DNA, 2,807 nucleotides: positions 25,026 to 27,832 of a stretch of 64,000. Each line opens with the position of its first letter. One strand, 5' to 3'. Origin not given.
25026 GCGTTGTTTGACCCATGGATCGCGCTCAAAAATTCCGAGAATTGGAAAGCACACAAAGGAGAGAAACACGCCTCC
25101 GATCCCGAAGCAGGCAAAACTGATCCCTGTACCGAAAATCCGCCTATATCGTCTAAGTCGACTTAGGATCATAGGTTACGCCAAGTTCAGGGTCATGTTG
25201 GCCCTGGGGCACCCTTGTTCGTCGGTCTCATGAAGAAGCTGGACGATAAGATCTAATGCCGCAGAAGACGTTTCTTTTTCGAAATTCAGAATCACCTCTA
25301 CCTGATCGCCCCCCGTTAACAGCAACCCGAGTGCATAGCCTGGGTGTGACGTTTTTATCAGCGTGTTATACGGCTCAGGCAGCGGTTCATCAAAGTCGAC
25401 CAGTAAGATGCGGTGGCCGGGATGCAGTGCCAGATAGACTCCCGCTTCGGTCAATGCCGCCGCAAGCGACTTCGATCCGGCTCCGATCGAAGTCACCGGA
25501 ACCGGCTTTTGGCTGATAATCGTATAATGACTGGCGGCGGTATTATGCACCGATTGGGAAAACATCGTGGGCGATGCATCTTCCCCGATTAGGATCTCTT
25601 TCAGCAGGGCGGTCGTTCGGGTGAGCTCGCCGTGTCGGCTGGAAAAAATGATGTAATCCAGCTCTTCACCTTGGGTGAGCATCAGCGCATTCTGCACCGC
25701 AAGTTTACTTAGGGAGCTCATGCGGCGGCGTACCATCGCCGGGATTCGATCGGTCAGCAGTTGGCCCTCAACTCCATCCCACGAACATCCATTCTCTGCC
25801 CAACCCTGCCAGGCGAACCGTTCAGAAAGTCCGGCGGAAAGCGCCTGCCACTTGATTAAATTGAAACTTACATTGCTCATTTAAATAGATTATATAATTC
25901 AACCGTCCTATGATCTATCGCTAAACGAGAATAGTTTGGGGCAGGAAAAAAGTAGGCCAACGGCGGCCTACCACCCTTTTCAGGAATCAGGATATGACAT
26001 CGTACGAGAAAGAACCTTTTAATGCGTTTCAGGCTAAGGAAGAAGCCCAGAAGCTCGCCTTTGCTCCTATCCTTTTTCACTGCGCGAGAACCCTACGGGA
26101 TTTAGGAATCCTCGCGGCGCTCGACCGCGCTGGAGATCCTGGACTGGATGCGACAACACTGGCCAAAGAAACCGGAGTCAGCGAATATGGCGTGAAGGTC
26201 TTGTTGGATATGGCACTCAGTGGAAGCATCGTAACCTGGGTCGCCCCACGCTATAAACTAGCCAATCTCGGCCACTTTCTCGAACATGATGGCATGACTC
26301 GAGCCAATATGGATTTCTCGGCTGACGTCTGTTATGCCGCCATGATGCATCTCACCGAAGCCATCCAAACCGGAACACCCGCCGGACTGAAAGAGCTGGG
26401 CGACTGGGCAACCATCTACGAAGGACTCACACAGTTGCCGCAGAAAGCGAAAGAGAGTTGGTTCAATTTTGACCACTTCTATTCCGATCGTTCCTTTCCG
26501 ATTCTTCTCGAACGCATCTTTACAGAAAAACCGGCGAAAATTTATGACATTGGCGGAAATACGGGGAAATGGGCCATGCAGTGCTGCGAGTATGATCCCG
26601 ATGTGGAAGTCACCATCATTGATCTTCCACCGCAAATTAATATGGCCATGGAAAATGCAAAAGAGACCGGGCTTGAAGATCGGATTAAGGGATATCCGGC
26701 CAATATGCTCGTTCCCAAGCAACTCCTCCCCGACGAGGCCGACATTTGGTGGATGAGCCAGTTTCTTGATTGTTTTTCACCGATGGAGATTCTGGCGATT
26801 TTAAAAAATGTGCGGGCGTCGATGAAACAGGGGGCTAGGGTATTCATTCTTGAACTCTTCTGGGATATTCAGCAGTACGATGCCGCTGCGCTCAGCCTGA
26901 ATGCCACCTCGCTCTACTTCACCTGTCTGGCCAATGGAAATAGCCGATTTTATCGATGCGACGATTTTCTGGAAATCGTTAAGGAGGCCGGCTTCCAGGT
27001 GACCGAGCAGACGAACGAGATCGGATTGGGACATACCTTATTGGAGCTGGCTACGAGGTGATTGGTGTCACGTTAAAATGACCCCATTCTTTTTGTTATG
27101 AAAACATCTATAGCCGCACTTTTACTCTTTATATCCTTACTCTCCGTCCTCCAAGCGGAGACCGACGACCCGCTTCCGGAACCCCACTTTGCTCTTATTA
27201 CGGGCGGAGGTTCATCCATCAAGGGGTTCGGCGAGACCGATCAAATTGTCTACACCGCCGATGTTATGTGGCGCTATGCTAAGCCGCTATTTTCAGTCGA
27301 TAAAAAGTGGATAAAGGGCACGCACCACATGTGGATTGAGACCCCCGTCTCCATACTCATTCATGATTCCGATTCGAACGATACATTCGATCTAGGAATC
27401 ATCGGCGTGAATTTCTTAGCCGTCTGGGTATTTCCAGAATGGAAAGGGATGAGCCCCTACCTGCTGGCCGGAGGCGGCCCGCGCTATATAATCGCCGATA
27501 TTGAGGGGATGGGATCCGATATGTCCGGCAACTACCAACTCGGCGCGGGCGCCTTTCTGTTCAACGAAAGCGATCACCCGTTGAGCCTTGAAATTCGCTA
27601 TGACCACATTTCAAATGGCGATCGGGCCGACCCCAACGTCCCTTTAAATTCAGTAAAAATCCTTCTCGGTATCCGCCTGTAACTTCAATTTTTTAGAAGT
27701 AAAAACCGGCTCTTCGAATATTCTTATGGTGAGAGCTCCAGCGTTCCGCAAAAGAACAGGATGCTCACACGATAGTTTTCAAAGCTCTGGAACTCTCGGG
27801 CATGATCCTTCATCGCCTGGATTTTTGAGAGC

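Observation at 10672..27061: Aryl polyene type II PKS cluster in gammaproteobacterial order inside a probable Kiritimatiellota genome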

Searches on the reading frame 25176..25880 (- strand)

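Call 3: search_protein_families(library=pfam, proteins=[window:25176-25880:-], max_evalue=0.01)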
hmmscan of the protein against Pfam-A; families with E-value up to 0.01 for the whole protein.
window:25176-25880:- (234 aa): 1 family
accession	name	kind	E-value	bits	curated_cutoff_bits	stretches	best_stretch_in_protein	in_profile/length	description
PF13723.12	Ketoacyl-synt_2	-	9.2e-57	192.6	25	1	24-205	1-179/223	Beta-ketoacyl synthase, N-terminal domain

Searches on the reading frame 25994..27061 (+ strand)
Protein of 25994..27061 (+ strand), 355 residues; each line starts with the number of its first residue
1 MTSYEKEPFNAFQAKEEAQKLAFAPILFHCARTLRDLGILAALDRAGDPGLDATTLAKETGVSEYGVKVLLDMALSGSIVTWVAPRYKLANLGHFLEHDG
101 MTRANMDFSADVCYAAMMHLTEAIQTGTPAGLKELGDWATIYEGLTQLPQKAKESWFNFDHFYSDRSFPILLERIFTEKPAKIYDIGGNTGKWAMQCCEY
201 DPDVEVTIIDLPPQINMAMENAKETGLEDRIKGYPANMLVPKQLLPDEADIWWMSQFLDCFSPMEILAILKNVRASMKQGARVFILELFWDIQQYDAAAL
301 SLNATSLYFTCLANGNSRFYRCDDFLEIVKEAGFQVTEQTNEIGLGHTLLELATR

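Call 4: search_protein_families(library=pfam, proteins=[window:25994-27061:+], max_evalue=0.01)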
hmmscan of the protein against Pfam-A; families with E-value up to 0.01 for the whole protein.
window:25994-27061:+ (355 aa): 6 families
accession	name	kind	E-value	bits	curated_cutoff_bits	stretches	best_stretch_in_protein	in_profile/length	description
PF00891.24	Methyltransf_2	-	7e-15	55.4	22.3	1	181-335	64-210/210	O-methyltransferase domain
PF21212.3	Dimerisation2-like_dom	-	6e-13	49.4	27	1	17-85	3-70/72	Dimerisation2-like domain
PF13489.12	Methyltransf_23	-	2.2e-06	28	27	1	171-339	12-164/164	Methyltransferase domain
PF08242.18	Methyltransf_12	-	2.6e-05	25.3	30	1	185-282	2-97/98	Methyltransferase domain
PF13649.12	Methyltransf_25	-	0.00013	23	27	1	183-280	1-96/97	Methyltransferase domain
PF08100.18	Dimerisation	-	0.00022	21.4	25.6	1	13-93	4-87/93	O-methyltransferase dimerisation domain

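Call 57: find_related_loci(query=window:25994-27061:+, collection=metagenome_contigs, flank=10000)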
Query window:25994-27061:+ (355 aa) in metagenome_contigs; peptide patterns used: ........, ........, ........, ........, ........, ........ (x = any residue, [..] = any of these).
131 stretches matched a pattern; 113 encode a relative of the query (tblastn E <= 1e-3); the best 80 are kept; 80 distinct loci.
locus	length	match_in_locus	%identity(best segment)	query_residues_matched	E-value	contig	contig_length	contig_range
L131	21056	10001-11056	76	1-352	0e+0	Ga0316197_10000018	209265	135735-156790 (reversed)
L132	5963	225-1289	74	1-355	0e+0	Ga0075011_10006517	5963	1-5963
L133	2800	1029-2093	74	1-355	0e+0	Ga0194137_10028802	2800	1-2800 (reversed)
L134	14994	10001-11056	75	1-352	0e+0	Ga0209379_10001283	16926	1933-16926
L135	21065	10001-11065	74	1-355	0e+0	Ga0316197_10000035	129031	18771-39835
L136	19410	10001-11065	73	1-355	0e+0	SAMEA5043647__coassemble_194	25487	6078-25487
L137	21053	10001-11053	72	5-355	0e+0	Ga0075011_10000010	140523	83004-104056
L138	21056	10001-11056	73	1-352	0e+0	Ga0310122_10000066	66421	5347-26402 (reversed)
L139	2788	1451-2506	74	1-352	0e+0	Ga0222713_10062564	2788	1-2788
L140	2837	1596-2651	73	1-352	0e+0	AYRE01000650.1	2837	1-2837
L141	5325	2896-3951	73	1-352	0e+0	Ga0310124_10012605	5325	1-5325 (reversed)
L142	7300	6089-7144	73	1-352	0e+0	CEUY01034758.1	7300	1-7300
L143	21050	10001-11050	72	6-355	4e-180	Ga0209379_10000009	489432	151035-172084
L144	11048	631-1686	72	1-352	8e-180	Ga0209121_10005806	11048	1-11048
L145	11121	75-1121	71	7-355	1e-178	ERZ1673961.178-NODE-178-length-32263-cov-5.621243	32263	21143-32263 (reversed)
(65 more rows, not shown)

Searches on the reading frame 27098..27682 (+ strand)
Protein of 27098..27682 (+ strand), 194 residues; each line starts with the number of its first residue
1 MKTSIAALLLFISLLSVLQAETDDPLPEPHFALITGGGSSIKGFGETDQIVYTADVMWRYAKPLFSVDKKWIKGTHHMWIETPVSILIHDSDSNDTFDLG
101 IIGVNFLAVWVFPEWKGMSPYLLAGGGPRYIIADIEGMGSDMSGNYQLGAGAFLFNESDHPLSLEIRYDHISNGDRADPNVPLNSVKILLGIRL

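Call 4: search_protein_families(library=pfam, proteins=[window:27098-27682:+], max_evalue=0.01)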
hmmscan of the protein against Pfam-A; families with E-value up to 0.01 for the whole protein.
window:27098-27682:+ (194 aa): 1 family
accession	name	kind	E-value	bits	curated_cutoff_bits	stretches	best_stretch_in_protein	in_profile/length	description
PF09411.16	PagL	-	3.8e-13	50.2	23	1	94-193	40-136/136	Lipid A 3-O-deacylase (PagL)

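Call 54: find_encoding_contigs(protein=window:27098-27682:+, flank=6000, max_places=5)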
Protein window:27098-27682:+ (194 aa): no gene with exactly this product is on record in the collection.
